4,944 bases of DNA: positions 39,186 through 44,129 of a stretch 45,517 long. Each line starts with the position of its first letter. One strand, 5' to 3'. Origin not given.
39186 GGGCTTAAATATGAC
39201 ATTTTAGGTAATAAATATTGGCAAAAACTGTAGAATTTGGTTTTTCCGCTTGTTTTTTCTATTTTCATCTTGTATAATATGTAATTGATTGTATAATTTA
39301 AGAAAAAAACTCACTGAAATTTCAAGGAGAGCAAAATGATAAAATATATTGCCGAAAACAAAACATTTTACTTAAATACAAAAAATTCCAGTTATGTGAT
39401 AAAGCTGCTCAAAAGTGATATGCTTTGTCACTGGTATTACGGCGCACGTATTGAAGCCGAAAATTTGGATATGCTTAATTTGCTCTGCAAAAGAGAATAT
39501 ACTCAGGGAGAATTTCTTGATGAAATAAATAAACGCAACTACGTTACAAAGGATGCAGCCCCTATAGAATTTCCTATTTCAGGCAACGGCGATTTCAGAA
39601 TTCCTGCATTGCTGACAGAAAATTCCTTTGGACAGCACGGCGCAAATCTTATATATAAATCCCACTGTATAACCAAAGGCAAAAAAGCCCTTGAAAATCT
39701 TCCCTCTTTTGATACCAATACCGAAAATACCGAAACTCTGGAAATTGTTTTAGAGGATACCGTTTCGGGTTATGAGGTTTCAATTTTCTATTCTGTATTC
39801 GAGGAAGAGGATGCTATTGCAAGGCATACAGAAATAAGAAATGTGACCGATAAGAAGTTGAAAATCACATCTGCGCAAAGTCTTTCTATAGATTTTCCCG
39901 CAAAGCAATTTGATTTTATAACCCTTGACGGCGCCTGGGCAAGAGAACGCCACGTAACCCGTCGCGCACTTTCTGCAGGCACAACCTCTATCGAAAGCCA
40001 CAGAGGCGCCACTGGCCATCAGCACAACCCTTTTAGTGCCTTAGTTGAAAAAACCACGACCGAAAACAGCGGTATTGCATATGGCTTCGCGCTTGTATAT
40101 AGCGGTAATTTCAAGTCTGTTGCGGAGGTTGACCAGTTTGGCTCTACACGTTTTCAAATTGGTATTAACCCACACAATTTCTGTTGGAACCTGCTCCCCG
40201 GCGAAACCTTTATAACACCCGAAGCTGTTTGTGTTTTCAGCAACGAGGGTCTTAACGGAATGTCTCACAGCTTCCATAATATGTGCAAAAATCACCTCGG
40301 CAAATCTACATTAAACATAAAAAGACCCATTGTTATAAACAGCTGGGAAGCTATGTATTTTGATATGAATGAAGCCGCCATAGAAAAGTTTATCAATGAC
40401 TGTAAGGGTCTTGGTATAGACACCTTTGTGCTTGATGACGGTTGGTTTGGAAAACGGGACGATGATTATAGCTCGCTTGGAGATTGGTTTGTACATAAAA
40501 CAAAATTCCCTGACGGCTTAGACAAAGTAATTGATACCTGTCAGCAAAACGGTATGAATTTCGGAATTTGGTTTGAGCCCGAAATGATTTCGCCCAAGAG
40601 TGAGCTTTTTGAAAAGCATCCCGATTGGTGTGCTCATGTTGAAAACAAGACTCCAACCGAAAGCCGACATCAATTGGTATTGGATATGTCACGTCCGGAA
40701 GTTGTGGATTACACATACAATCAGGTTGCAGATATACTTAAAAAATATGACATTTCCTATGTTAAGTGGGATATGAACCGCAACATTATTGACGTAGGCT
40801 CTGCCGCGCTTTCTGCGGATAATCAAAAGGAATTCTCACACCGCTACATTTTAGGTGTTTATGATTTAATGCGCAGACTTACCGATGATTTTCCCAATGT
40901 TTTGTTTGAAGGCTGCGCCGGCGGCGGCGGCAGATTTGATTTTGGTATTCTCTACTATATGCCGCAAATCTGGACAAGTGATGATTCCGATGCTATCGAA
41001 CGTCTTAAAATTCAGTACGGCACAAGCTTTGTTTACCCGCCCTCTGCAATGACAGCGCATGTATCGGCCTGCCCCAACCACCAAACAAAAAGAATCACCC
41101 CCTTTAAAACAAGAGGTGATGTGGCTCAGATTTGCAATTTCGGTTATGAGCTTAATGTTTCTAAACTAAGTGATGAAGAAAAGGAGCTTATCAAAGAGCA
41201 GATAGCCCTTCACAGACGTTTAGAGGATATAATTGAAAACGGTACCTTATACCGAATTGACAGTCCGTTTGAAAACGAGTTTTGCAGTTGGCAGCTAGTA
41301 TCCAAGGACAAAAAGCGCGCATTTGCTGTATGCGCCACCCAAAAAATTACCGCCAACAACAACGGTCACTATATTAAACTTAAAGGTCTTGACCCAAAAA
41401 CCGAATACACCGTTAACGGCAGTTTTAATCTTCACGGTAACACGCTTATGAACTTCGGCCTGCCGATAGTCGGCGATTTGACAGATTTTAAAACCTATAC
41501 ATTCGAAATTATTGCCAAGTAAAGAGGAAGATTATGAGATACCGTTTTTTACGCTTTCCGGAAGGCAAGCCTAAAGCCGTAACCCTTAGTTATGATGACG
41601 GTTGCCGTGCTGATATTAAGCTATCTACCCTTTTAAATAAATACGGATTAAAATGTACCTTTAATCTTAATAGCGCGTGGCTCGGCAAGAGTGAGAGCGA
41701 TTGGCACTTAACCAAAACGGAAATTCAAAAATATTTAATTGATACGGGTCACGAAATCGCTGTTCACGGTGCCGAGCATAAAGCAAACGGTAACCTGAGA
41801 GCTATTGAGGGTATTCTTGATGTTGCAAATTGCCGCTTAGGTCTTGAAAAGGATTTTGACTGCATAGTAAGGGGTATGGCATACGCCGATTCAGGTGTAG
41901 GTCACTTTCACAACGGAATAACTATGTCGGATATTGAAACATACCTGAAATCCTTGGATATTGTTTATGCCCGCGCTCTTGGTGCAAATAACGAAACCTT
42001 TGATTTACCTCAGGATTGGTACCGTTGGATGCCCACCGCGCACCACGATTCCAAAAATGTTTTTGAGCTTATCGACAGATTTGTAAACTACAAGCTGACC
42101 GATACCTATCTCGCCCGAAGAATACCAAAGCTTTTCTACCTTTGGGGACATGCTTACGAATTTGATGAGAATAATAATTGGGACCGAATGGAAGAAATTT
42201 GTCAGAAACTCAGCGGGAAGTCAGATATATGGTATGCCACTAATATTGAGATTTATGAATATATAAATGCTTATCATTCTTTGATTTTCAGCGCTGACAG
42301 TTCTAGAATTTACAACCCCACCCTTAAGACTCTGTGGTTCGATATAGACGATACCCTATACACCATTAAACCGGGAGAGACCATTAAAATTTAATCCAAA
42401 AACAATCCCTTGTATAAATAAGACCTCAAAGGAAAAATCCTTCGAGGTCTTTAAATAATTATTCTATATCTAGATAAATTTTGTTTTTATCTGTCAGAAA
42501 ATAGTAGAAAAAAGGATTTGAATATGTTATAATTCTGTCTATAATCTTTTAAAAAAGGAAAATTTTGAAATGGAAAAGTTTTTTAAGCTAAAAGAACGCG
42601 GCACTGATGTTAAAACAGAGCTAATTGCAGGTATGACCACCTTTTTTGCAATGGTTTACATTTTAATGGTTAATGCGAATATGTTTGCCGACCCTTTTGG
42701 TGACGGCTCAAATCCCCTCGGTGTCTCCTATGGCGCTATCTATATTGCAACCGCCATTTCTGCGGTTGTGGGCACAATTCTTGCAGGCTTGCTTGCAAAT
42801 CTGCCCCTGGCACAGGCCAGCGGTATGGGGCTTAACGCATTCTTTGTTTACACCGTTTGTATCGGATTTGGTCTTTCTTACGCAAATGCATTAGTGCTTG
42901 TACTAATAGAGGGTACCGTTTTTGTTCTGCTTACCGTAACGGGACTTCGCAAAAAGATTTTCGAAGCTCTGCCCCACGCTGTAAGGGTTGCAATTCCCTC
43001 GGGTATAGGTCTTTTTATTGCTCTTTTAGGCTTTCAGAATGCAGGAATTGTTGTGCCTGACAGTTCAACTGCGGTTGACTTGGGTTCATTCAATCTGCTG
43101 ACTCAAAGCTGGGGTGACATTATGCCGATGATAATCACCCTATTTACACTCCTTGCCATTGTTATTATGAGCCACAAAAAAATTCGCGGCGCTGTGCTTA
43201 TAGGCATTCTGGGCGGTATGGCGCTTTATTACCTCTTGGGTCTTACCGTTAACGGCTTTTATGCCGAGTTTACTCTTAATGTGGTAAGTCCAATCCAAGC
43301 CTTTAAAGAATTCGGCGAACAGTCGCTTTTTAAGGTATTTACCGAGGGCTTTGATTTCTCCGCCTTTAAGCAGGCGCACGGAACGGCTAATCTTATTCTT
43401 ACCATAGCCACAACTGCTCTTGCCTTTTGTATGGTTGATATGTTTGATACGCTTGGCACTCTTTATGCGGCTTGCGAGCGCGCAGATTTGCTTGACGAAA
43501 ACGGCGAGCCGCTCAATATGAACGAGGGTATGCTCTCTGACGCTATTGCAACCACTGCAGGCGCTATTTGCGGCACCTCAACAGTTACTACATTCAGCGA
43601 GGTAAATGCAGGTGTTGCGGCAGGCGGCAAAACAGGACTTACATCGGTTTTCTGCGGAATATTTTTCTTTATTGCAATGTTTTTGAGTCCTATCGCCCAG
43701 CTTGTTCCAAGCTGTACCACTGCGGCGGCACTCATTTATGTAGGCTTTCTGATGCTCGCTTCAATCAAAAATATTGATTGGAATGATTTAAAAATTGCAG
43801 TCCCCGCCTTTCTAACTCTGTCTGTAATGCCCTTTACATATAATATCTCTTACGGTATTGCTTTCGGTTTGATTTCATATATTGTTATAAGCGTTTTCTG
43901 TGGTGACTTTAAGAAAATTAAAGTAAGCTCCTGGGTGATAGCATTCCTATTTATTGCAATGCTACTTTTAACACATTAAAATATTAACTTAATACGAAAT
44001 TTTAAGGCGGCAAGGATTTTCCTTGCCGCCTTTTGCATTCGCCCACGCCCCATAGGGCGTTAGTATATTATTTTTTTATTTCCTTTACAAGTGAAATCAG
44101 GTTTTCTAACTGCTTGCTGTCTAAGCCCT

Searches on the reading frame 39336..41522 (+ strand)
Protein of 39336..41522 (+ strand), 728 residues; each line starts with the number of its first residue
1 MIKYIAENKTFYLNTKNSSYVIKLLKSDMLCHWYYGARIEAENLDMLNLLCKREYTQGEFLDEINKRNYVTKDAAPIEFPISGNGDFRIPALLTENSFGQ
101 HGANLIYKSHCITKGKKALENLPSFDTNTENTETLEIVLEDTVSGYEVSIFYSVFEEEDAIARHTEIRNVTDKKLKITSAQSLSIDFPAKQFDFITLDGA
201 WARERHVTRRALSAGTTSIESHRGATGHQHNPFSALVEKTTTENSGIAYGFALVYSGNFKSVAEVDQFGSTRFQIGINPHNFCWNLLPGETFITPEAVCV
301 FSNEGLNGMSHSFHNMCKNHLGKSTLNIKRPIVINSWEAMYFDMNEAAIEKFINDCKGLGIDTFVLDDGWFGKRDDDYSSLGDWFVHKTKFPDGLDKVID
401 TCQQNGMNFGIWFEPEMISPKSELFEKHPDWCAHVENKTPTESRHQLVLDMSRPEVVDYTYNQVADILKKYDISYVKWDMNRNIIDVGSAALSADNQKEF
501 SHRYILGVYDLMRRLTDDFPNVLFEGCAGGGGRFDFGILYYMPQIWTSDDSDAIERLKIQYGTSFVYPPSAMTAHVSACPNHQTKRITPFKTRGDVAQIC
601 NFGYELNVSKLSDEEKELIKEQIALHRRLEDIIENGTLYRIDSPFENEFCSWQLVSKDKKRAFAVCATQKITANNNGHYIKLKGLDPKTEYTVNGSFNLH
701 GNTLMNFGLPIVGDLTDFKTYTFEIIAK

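Call 7: search_protein_families(library=pfam, proteins=[window:39336-41522:+], max_evalue=0.01)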
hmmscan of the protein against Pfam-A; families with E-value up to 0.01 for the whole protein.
window:39336-41522:+ (728 aa): 5 families
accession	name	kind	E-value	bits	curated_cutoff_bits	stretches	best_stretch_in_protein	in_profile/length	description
PF02065.24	Melibiase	-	1.9e-151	504.4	27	1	291-636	1-347/347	Melibiase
PF16875.11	Glyco_hydro_36N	-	1.2e-79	267.9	27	1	29-286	2-252/253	Glycosyl hydrolase family 36 N-terminal domain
PF16874.11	Glyco_hydro_36C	-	3.9e-14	53.3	27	1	650-724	2-76/77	Glycosyl hydrolase family 36 C-terminal domain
PF02638.21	GHL10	-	3.7e-09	36.6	27.9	1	393-479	70-161/311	Glycosyl hydrolase-like 10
PF01055.32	Glyco_hydro_31_2nd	-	1e-07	32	23.5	1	345-510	20-191/328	Glycosyl hydrolases family 31 TIM-barrel domain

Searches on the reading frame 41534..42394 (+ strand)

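Call 7: search_protein_families(library=pfam, proteins=[window:41534-42394:+], max_evalue=0.01)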
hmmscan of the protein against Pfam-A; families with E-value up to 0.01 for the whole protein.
window:41534-42394:+ (286 aa): 1 family
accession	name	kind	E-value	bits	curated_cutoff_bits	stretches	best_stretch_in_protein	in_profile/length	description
PF01522.26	Polysacc_deac_1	-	6.4e-08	33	23.1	1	11-104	4-90/124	Polysaccharide deacetylase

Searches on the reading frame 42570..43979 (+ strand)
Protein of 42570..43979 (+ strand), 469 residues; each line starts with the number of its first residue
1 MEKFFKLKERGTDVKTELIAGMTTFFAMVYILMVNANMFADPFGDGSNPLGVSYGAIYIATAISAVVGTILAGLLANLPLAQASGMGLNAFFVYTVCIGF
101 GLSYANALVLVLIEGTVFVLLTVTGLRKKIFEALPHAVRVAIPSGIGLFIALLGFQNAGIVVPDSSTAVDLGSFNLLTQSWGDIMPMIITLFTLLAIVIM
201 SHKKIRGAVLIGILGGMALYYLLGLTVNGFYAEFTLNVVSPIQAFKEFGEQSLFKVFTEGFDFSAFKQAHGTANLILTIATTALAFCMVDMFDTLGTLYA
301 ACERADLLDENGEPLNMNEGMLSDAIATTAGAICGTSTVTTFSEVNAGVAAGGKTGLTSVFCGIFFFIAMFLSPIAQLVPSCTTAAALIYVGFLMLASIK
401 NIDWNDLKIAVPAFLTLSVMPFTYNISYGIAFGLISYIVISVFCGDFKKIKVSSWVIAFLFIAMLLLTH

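Call 7: search_protein_families(library=pfam, proteins=[window:42570-43979:+], max_evalue=0.01)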
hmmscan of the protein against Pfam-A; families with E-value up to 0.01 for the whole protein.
window:42570-43979:+ (469 aa): 1 family
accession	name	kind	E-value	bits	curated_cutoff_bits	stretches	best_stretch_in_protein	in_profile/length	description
PF00860.26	Xan_ur_permease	-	6.3e-40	137.5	27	1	17-430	3-387/389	Permease family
